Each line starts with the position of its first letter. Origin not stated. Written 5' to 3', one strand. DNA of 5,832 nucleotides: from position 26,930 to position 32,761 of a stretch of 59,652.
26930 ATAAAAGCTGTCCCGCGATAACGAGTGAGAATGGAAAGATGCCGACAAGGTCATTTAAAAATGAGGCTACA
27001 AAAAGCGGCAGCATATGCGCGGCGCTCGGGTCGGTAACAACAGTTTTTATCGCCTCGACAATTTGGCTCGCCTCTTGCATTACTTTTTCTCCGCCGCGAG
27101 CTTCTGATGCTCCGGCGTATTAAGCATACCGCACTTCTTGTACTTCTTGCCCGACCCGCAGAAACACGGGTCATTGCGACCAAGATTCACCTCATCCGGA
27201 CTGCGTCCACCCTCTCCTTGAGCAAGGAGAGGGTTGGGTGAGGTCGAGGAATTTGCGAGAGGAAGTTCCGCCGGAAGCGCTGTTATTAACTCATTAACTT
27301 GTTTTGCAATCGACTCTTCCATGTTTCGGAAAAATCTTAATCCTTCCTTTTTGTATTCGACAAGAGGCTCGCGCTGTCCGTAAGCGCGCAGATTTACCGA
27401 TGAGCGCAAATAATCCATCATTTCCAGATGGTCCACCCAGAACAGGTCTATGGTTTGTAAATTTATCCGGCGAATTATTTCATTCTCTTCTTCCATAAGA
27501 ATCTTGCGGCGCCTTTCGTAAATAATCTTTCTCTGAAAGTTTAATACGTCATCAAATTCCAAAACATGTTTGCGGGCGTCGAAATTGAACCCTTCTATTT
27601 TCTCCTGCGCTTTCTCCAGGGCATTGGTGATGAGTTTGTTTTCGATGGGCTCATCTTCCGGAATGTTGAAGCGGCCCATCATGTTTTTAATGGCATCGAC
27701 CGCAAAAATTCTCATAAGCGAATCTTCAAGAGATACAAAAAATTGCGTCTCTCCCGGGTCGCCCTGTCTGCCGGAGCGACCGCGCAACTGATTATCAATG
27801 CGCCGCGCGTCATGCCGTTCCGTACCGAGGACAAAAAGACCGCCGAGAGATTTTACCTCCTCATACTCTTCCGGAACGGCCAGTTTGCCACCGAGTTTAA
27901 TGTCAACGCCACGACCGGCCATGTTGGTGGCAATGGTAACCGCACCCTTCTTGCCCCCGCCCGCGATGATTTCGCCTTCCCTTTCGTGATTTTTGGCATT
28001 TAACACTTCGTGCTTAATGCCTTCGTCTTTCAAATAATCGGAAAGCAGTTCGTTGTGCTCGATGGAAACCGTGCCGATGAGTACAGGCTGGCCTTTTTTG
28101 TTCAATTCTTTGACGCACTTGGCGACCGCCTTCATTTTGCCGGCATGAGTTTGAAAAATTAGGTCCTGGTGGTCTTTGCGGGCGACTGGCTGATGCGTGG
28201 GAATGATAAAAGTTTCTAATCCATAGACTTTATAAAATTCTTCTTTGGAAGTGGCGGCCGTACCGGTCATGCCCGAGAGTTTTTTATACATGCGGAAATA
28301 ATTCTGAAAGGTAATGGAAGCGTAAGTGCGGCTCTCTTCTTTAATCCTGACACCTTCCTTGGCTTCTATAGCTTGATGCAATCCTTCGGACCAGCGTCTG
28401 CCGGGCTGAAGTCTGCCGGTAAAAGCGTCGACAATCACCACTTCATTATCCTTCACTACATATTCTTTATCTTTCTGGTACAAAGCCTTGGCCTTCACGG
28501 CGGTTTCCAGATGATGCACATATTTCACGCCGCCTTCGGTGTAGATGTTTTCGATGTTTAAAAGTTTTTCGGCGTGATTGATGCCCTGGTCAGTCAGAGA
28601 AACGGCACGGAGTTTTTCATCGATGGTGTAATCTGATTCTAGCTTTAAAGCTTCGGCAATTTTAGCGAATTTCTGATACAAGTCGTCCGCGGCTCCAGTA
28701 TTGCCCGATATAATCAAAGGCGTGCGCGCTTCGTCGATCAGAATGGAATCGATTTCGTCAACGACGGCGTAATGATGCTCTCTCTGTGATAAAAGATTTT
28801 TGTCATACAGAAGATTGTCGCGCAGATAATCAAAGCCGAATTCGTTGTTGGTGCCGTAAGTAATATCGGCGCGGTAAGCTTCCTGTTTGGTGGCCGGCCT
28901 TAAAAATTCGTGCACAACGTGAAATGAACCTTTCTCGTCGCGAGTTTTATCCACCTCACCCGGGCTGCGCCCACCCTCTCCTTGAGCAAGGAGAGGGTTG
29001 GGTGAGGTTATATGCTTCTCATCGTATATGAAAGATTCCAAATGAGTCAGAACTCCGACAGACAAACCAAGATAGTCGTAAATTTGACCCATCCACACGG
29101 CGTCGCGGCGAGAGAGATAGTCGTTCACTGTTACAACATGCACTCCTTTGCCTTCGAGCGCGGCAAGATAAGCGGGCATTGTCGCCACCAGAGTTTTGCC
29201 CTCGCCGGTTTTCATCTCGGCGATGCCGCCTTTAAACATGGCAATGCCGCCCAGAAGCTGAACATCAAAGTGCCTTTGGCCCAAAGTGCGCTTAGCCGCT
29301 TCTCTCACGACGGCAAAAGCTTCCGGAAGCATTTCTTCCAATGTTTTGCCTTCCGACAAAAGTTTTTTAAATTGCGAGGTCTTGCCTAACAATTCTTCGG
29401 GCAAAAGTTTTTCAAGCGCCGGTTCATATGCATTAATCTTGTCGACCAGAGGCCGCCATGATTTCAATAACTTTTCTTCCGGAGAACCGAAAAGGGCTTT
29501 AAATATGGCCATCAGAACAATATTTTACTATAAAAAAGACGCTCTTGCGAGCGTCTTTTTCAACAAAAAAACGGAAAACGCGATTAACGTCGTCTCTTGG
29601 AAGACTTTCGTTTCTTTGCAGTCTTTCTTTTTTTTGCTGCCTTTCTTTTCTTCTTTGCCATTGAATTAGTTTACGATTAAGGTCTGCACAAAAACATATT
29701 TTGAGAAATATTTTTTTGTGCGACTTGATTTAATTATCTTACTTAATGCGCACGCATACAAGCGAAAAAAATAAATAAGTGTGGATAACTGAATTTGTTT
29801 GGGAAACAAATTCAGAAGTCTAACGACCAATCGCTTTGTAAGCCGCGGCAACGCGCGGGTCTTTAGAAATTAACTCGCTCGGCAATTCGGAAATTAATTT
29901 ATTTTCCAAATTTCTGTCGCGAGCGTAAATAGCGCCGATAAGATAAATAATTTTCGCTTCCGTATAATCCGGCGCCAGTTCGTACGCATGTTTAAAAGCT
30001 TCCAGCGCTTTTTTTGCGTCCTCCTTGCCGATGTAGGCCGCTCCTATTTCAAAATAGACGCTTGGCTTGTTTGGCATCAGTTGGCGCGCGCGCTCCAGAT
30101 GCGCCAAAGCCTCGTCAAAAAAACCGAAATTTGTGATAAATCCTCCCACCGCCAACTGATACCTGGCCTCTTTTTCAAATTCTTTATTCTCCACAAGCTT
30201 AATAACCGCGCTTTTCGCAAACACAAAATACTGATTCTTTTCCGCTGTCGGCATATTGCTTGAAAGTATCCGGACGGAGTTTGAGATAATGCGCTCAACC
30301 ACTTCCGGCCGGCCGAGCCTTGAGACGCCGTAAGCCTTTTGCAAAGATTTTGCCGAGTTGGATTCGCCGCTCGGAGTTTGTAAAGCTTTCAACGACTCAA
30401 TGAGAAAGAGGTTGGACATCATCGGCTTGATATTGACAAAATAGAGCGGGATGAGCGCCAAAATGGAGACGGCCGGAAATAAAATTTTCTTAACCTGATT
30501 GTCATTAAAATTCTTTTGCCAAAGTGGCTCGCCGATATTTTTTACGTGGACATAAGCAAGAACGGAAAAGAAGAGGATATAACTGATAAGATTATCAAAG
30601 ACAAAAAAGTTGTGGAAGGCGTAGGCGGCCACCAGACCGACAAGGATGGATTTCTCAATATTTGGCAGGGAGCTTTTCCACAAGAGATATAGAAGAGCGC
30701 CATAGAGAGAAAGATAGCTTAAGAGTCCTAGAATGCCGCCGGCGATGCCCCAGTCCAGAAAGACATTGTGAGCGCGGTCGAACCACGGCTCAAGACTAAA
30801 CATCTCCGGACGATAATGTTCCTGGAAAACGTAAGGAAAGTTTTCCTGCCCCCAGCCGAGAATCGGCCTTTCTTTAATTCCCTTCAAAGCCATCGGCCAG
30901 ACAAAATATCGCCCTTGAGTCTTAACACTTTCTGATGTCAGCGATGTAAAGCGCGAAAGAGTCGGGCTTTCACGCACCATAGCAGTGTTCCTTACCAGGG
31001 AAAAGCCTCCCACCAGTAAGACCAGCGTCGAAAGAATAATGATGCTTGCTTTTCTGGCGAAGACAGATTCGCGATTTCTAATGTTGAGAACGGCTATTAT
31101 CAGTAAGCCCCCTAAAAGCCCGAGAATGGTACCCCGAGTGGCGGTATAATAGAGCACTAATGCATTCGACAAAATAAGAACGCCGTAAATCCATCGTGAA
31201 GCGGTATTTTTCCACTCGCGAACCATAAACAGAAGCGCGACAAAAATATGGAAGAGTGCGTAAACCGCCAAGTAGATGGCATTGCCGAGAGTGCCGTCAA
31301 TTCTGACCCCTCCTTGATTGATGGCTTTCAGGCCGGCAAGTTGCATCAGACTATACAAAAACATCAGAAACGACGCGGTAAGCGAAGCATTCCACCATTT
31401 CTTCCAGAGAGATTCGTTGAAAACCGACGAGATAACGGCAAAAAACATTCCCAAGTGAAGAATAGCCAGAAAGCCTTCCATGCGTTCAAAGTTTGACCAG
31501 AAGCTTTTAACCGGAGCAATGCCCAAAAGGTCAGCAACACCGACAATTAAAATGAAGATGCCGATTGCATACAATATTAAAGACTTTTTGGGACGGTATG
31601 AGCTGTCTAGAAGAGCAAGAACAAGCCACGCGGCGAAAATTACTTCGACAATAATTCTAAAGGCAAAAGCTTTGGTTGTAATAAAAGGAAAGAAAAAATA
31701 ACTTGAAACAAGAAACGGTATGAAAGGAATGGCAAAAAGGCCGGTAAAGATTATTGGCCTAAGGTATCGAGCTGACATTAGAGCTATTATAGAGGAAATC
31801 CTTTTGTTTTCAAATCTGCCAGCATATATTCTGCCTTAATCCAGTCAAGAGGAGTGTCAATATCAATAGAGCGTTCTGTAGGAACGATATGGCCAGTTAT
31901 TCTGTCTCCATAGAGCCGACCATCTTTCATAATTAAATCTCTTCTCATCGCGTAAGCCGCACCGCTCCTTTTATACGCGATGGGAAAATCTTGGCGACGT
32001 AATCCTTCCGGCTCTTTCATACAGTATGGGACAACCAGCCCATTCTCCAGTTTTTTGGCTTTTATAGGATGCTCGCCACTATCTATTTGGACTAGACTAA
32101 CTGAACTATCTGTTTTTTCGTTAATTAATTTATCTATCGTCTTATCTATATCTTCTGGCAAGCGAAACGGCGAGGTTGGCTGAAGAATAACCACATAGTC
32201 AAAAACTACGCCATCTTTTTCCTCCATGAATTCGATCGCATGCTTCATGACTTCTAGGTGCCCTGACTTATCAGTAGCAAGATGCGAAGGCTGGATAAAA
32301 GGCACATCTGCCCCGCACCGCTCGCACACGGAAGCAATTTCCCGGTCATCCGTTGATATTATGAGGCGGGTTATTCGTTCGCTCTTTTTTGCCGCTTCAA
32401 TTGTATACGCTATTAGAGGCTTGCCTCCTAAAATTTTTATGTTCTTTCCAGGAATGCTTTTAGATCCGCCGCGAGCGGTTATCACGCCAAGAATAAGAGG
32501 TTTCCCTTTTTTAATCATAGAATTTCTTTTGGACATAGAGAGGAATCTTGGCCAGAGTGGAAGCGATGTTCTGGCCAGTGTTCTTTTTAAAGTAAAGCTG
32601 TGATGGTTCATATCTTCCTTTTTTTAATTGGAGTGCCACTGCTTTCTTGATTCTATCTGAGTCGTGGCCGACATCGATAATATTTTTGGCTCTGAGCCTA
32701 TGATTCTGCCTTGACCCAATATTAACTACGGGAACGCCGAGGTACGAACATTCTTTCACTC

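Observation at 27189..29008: secA carries two near-identical ~56-nt imperfect palindromes in frame; the same family also sits in tsaD and gatB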

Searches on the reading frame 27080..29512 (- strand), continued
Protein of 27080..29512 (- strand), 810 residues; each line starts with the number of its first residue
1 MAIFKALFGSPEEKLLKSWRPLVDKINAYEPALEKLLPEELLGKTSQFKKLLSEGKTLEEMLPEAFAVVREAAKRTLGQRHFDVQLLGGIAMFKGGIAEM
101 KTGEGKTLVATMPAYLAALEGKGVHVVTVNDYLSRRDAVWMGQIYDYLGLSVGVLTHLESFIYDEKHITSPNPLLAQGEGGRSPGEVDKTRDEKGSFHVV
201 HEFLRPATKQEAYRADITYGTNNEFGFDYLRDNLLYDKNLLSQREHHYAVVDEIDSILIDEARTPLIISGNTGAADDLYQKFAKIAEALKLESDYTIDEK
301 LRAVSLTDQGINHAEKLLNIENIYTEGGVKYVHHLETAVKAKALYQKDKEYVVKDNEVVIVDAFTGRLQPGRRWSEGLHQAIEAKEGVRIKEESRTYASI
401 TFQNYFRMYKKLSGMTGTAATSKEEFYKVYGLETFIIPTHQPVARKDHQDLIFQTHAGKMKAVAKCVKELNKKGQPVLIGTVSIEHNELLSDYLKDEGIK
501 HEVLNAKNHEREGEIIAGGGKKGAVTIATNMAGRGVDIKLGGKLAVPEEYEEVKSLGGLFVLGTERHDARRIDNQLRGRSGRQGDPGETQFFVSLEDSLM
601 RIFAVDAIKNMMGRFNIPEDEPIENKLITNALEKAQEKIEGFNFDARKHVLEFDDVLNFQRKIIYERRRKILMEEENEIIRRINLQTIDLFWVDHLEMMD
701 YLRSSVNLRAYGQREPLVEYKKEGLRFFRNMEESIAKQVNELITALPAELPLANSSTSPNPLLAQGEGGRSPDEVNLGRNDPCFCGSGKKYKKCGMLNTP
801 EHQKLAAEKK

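Call 106: predict_structure(alignment_id=A2)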
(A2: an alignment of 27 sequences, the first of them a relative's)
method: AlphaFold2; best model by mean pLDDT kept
length: 810 residues; sequences in the alignment: 27
mean_pLDDT: 47.9   pTM: 0.38
mean pLDDT of the five models: 47.9, 47.2, 46.6, 46.2, 41.2
residues with pLDDT >= 90: 0; 70-90: 135; 50-70: 178; < 50: 497
segments of 3 or more residues with pLDDT < 50: 1-9, 96-105, 122-136, 152-280, 299-304, 326-354, 356-434, 439-441, 448-455, 509-519, 531-544, 566-660, 690-739, 749-778
pLDDT, mean of each block of 10 residues (from residue 1): 41 68 83 85 86 82 85 67 63 54 49 65 43 47 69 35 30 35 36 27 25 25 26 25 28 24 24 36 59 61 58 72 52 48 39 43 32 33 42 35 27 25 32 47 49 50 75 77 69 86 62 43 71 40 54 66 52 43 30 34 30 27 26 26 28 42 52 56 55 46 39 35 40 47 49 33 28 45 69 72 68
secondary structure, 60 per line:
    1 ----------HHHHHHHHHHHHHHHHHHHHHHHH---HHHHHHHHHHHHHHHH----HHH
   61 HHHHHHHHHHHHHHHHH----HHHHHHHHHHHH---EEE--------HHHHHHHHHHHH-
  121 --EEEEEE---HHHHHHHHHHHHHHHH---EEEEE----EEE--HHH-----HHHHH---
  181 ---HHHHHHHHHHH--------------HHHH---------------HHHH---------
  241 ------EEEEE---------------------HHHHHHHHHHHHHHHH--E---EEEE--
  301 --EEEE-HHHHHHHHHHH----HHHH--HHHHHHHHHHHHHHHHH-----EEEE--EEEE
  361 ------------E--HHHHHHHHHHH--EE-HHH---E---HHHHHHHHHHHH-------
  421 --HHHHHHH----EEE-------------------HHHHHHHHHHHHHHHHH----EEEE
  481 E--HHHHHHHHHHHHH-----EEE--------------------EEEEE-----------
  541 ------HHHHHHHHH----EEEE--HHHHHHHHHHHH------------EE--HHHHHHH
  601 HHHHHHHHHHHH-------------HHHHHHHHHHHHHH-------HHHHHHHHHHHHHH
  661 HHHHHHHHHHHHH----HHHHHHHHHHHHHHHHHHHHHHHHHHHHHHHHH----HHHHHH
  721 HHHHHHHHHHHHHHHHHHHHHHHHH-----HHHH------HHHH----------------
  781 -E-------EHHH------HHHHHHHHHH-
elements in order (helices of 4 or more, strands of 3 or more residues): H11-34 H38-53 H58-77 H82-93 E97-99 H108-119 E123-128 H132-147 E151-155 E160-162 H173-177 H184-194 H209-212 H228-231 E247-251 H273-288 E295-298 E303-306 H308-318 H323-326 H329-345 E351-354 E357-360 H376-386 H402-413 H423-429 E434-436 H456-472 E477-481 H484-496 E502-504 E525-529 H547-555 E560-563 H566-577 H594-612 H626-639 H647-673 H678-710 H715-745 H751-754 H761-764 H800-809
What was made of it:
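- On Rickettsia palindromic elements (as a kind: protein-coding palindromes): The SecA model failed (call 106), so SecA is inconclusive.
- Tried and rejected: Mean pLDDT was 47.9, so it was unusable for mapping the two secA sites (call 106).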

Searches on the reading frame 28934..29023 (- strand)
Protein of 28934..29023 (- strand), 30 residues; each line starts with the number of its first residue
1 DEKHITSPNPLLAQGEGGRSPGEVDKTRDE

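Call 58: search_protein_representatives(protein=window:28934-29023:-)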
Query: 30 residues. Proteins with E-value up to 0.001 (for the whole library): 2; up to 1e-10: 0; up to 1e-30: 0. The best 2 are listed.
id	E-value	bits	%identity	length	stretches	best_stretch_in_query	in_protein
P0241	7.0e-05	37.3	44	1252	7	3-20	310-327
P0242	2.0e-04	35.9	45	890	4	3-25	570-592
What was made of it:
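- A profile-free search of 1.8 billion representative proteins found no family built on this peptide (call 58).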

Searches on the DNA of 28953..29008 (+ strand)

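Call 108: search_dna_similar(query=window:28953-29008:+, collection=ecoli_genomes, mode=distant, max_evalue=10, max_rows=8)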
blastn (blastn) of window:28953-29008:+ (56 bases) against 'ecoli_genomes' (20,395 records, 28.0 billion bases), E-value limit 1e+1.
No match.

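Call 109: search_dna_similar(query=window:28953-29008:+, collection=phages, mode=distant, max_evalue=1, max_rows=10)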
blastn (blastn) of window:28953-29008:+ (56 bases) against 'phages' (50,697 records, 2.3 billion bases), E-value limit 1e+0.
No match.
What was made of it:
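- Tried and rejected: There was no match against E. coli genomes or phage records, probably because the query is short and of low complexity (calls 108-109).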

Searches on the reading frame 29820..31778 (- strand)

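Call 68: search_protein_families(library=pfam, proteins=[window:29820-31778:-], max_evalue=0.0001)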
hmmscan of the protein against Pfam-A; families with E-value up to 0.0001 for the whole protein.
window:29820-31778:- (652 aa): 4 families
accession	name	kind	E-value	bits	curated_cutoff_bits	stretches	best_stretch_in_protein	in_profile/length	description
PF04932.20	Wzy_C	-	2.4e-21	76.6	31.7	1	203-356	4-149/149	O-Antigen ligase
PF07719.23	TPR_2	-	3.5e-07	30.3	27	0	573-605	2-34/34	Tetratricopeptide repeat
PF13424.12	TPR_12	-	7.6e-06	26.5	30.1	1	544-603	9-76/77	Tetratricopeptide repeat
PF13414.12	TPR_11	-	2.3e-05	24.4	26.8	0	554-582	10-38/42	TPR repeat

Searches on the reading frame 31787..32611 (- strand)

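Call 68: search_protein_families(library=pfam, proteins=[window:31787-32611:-], max_evalue=0.0001)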
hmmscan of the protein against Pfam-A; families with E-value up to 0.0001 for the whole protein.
window:31787-32611:- (274 aa): 1 family
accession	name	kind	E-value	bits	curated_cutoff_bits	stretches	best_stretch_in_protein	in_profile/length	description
PF02348.25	CTP_transf_3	-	7e-27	95.1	22.6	1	42-239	2-185/217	Cytidylyltransferase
